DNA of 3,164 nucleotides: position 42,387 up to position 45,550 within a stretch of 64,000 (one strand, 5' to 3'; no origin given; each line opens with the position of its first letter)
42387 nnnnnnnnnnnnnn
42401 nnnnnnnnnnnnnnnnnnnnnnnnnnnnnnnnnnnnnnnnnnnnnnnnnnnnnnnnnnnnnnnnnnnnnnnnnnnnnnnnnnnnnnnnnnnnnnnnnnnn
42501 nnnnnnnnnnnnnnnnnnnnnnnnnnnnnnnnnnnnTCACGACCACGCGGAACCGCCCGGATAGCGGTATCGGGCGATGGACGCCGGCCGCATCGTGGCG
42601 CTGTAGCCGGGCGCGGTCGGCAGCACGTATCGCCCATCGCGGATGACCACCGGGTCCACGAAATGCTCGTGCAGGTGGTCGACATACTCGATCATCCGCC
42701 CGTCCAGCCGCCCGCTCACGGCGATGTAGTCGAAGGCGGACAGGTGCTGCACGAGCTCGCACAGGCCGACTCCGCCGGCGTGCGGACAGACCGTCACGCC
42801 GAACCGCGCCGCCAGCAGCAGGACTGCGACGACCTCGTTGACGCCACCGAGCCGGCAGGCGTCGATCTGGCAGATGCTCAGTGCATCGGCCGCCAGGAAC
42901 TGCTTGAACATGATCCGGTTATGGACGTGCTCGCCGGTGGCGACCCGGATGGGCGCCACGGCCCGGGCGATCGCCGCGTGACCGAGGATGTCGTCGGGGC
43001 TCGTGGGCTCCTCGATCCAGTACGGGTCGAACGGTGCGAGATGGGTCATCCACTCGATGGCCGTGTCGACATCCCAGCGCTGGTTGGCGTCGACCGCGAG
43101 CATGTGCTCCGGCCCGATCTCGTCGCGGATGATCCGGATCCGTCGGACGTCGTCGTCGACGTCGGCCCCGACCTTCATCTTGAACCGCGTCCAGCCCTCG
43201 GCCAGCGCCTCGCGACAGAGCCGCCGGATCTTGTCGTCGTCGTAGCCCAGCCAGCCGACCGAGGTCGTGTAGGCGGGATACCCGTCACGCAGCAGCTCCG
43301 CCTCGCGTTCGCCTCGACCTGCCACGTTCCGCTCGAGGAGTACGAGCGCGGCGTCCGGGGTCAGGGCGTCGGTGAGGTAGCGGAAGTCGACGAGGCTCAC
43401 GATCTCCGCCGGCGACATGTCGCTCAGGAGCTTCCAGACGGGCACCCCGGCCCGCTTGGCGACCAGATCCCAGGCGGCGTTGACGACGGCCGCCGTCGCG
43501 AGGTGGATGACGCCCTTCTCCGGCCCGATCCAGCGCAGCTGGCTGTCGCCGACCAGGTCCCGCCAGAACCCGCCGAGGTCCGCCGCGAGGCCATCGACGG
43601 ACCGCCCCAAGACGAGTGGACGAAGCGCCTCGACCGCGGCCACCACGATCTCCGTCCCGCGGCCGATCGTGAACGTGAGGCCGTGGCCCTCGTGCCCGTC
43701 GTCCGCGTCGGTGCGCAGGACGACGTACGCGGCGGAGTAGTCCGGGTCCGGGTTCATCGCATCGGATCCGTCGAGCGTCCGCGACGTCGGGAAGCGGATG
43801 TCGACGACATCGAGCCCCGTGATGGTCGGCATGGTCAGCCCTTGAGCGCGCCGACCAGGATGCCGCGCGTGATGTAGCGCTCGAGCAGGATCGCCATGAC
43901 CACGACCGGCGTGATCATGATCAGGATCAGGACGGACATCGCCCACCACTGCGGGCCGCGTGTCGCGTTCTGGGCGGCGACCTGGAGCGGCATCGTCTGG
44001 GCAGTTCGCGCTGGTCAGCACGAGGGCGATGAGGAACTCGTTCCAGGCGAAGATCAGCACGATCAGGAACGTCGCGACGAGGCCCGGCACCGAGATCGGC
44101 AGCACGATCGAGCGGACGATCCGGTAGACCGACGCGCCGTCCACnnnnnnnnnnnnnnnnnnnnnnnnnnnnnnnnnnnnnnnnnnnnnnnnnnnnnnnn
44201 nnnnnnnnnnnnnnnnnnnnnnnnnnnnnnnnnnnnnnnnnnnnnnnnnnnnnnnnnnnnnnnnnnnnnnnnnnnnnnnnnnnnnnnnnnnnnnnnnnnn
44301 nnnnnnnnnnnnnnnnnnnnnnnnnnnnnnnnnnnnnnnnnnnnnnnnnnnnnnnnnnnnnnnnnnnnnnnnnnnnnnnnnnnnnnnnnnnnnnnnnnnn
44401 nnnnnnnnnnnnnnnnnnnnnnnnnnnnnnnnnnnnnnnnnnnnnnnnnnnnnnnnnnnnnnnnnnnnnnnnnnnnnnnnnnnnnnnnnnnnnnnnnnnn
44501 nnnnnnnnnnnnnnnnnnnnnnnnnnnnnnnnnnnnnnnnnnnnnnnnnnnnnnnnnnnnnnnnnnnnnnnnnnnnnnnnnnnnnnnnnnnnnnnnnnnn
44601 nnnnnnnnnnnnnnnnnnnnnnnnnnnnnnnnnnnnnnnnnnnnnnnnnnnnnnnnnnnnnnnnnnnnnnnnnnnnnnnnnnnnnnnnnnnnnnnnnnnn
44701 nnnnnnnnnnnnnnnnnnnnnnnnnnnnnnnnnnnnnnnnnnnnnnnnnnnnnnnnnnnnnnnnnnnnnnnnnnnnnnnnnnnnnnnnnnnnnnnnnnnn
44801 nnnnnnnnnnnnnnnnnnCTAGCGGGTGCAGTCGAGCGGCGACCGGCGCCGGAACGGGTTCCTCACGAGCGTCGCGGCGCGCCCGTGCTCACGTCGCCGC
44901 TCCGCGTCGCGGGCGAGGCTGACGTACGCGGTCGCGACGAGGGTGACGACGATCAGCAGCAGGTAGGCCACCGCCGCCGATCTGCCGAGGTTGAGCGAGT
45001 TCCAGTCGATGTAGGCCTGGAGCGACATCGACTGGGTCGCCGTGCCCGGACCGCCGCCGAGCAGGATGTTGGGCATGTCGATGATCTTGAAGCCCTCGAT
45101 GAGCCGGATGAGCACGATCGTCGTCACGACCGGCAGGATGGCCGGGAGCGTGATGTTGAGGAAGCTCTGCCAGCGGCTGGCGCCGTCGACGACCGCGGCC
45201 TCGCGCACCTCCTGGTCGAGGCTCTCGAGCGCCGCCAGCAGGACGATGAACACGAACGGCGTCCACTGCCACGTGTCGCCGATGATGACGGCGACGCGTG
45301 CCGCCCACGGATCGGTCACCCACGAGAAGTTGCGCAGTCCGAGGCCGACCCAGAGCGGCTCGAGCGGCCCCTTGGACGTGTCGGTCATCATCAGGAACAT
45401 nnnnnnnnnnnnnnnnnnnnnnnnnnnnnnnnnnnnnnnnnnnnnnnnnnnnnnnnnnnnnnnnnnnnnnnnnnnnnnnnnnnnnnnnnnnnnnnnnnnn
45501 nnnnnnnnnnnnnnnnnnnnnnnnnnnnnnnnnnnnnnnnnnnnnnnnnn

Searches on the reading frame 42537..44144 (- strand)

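Call 48: search_protein_families(library=pfam, proteins=[window:42537-44144:-], max_evalue=0.0001)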
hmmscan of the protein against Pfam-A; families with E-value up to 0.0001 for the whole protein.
window:42537-44144:- (535 aa): 3 families
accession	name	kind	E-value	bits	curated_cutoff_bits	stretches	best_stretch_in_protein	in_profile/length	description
PF13378.12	MR_MLE_C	-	5e-67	226.2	29.4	1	306-520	2-217/219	Enolase C-terminal domain-like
PF02746.21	MR_MLE_N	-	8.9e-09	36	22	1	138-240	26-116/117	Mandelate racemase / muconate lactonizing enzyme, N-terminal domain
PF00528.27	BPD_transp_1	-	3.3e-05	24.1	26.4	1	1-45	89-133/184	Binding-protein-dependent transport system inner membrane component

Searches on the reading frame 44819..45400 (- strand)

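Call 48: search_protein_families(library=pfam, proteins=[window:44819-45400:-], max_evalue=0.0001)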
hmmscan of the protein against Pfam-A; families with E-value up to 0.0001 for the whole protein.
window:44819-45400:- (193 aa): 1 family
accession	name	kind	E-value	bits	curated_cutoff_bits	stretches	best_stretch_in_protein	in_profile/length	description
PF00528.27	BPD_transp_1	-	5.5e-19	69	26.4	1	20-159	43-175/184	Binding-protein-dependent transport system inner membrane component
